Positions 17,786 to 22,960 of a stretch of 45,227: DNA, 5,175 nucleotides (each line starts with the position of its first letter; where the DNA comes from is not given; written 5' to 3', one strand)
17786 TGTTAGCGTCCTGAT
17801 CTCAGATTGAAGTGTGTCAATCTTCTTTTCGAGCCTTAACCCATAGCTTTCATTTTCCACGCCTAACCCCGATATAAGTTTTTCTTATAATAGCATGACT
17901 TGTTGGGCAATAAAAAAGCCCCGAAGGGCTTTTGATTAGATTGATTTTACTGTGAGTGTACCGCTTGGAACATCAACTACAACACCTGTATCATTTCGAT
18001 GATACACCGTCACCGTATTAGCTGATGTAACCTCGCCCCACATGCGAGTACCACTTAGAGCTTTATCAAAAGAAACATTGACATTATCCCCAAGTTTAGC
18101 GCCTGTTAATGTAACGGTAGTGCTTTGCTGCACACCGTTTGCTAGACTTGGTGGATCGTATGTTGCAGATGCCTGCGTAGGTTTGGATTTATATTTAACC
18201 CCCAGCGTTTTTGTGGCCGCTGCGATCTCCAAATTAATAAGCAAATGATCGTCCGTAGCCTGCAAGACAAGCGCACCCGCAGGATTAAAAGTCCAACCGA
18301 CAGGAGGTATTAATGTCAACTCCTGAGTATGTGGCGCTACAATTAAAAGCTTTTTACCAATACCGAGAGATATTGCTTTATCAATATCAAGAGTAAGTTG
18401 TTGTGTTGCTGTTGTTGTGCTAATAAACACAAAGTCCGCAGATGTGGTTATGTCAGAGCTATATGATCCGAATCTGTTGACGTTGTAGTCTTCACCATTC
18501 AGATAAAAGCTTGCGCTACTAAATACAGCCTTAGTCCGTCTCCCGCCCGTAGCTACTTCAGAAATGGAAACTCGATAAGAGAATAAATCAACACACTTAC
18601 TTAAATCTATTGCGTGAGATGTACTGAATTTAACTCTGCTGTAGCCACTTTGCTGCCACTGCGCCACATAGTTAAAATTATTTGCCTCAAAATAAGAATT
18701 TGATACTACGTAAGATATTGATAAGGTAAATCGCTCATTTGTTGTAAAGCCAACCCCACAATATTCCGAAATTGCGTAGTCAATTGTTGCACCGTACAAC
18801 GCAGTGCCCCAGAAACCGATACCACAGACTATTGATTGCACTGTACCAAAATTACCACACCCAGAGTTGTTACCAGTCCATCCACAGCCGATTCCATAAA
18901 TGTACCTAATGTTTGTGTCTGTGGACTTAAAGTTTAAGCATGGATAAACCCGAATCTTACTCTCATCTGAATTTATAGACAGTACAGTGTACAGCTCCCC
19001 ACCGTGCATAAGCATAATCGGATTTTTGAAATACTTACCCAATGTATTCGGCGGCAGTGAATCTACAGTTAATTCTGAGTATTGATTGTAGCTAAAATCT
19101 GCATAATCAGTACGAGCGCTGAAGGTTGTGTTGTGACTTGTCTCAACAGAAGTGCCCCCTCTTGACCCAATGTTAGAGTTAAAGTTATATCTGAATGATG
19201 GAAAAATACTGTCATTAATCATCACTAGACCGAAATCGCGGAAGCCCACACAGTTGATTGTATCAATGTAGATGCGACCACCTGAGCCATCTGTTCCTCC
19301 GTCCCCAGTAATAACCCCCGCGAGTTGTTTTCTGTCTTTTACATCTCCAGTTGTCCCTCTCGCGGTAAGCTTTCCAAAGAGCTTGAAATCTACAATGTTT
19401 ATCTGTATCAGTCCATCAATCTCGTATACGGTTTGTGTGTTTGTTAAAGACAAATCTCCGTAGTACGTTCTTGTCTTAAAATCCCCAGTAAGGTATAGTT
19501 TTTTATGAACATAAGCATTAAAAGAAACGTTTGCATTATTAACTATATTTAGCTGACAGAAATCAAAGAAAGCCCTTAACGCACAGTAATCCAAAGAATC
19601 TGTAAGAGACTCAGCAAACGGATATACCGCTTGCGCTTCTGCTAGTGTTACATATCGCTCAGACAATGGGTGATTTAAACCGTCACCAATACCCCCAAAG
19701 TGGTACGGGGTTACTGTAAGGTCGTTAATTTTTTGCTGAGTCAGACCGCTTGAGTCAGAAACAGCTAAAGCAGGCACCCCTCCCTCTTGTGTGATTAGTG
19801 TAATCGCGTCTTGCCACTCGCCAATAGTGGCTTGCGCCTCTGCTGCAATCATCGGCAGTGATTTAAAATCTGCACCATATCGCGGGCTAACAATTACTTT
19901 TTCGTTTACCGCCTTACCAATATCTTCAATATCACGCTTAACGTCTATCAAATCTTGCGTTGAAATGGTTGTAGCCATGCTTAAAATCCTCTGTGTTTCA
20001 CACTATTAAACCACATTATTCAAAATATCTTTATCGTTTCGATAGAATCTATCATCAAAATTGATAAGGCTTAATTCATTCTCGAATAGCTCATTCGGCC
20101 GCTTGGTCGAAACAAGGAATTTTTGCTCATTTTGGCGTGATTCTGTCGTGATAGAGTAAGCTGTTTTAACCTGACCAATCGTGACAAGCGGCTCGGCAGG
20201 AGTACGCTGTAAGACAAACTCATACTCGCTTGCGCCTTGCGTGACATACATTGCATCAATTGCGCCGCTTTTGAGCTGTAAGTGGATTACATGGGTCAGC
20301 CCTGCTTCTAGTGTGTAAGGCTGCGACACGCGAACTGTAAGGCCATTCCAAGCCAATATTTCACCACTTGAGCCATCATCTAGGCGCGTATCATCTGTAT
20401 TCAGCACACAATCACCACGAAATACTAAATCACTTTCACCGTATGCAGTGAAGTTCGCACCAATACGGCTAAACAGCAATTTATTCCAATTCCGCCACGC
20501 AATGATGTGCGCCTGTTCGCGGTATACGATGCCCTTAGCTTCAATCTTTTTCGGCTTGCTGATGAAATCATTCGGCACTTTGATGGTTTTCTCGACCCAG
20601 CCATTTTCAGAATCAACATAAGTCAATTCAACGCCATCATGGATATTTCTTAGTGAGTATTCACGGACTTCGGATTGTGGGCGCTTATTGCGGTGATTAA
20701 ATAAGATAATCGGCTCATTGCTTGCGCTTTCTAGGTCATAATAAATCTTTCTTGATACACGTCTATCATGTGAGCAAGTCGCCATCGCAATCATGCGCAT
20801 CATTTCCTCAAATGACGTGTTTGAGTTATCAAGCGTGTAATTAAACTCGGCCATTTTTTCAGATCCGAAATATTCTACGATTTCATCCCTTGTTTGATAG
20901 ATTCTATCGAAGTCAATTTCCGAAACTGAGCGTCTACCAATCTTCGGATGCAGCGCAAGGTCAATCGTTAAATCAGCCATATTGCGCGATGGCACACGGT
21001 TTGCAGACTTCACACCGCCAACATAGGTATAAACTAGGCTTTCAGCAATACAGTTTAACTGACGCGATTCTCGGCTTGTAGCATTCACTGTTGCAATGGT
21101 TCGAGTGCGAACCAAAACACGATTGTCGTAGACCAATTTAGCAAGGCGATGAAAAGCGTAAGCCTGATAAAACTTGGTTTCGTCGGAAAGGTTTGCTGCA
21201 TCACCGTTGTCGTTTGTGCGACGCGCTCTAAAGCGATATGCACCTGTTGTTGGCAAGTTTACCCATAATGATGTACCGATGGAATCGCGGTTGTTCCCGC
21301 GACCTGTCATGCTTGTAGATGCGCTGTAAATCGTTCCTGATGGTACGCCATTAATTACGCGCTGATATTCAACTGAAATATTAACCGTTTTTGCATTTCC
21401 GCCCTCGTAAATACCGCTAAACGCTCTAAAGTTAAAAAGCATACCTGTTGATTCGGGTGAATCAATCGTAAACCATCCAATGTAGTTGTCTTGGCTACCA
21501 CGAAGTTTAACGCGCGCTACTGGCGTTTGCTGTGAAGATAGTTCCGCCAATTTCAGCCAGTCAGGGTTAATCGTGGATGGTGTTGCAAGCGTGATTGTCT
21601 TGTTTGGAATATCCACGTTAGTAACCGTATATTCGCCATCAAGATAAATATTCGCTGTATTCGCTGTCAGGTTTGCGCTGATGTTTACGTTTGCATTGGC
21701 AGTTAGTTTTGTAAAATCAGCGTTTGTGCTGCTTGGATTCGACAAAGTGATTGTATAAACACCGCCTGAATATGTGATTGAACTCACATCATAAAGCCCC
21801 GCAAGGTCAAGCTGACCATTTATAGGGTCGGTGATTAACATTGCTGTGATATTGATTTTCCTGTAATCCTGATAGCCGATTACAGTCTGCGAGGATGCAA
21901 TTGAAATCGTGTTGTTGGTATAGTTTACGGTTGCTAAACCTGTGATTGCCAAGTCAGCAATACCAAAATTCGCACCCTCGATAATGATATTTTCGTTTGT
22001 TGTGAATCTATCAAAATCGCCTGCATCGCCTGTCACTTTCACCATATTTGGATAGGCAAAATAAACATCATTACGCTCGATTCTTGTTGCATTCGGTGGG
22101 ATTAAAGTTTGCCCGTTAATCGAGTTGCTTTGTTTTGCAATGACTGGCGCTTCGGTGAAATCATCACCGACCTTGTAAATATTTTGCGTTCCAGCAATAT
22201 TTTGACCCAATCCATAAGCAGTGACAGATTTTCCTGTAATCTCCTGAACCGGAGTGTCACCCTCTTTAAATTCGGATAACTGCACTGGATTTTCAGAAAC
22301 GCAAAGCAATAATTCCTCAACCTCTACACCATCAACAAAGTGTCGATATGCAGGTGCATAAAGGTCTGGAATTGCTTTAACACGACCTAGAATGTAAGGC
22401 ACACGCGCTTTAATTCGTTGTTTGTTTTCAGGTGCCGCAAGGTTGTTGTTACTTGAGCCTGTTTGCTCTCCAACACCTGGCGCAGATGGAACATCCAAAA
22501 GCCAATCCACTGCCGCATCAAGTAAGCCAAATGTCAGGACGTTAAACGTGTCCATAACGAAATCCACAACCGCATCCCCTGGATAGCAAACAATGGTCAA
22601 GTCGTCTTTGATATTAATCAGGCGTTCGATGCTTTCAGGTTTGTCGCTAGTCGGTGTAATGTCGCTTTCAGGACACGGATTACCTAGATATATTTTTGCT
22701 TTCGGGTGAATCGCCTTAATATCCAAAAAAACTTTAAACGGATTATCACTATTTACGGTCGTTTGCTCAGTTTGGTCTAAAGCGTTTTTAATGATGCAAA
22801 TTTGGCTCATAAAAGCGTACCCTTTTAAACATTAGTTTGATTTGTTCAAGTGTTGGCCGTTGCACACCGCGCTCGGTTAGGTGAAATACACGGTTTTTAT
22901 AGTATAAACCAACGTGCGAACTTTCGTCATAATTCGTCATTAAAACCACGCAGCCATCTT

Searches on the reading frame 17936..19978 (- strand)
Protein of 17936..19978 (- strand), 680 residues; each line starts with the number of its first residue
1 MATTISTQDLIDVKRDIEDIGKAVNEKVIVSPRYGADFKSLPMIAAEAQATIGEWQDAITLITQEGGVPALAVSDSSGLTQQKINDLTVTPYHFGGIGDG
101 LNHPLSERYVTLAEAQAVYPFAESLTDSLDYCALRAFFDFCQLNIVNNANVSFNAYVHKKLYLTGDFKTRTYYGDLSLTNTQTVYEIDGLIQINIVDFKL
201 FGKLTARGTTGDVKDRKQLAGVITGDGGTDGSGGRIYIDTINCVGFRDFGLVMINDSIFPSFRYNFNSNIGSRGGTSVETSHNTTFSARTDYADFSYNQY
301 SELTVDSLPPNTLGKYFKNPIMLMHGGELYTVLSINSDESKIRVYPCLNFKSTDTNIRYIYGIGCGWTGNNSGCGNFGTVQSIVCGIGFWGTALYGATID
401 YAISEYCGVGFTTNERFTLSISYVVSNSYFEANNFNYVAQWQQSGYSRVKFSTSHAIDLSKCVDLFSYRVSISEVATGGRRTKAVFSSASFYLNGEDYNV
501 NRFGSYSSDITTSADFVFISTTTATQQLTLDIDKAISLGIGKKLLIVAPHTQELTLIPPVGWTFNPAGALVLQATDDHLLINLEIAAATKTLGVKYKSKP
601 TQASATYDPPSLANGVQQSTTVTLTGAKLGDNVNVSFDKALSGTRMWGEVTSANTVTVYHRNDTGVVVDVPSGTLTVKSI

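Call 27: search_protein_families(library=phrogs, max_evalue=0.00001, proteins=[window:17936-19978:-])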
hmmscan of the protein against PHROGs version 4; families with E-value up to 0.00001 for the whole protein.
window:17936-19978:- (680 aa): 5 families
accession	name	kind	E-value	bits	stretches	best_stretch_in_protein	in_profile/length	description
phrog_8649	-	unknown function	1.8e-12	47.7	1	77-153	239-315/743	-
phrog_13768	-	tail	3.9e-11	43.2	1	86-138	120-172/718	tail protein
phrog_25010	-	unknown function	4.8e-11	43.8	1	7-53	6-52/150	-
phrog_23388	-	unknown function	4.4e-08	32.9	1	603-677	642-716/719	-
phrog_37941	-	unknown function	1.5e-06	28.4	1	1-48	7-54/350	-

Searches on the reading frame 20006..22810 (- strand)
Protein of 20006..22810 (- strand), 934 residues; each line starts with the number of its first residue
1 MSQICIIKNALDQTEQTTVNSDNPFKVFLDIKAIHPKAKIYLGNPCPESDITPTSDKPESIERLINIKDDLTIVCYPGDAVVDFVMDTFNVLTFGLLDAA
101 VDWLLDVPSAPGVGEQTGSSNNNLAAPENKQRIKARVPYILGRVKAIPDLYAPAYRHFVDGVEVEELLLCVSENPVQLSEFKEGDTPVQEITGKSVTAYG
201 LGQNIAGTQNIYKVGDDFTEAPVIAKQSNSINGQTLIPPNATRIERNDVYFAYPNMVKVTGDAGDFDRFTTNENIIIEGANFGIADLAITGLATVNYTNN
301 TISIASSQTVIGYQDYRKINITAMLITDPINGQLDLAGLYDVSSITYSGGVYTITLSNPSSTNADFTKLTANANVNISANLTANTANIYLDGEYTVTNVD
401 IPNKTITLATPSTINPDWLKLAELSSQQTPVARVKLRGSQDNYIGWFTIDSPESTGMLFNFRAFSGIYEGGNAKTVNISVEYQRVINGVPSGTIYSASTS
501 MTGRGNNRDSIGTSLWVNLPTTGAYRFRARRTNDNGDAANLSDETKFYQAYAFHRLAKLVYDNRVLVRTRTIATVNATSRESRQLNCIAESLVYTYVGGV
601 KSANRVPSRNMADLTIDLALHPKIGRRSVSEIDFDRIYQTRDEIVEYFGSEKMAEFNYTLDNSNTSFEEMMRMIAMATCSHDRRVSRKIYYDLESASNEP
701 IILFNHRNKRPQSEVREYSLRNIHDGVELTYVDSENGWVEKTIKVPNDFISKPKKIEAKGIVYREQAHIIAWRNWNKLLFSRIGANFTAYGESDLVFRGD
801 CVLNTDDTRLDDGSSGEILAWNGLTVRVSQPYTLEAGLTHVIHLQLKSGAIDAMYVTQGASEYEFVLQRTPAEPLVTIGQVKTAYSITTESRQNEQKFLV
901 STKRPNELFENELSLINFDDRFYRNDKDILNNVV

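Call 27: search_protein_families(library=phrogs, max_evalue=0.00001, proteins=[window:20006-22810:-])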
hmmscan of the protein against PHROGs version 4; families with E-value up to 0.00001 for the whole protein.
window:20006-22810:- (934 aa): 4 families
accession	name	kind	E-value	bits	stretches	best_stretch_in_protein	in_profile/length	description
phrog_469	-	tail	2.9e-207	691.8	1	1-932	1-901/903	tail protein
phrog_24367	-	unknown function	1.2e-64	219.4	2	98-379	101-339/408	-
phrog_22849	-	tail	1.5e-09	38.5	1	848-931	3-88/390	tail fiber protein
phrog_31307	-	tail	2e-07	31.6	1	70-256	63-251/276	tail protein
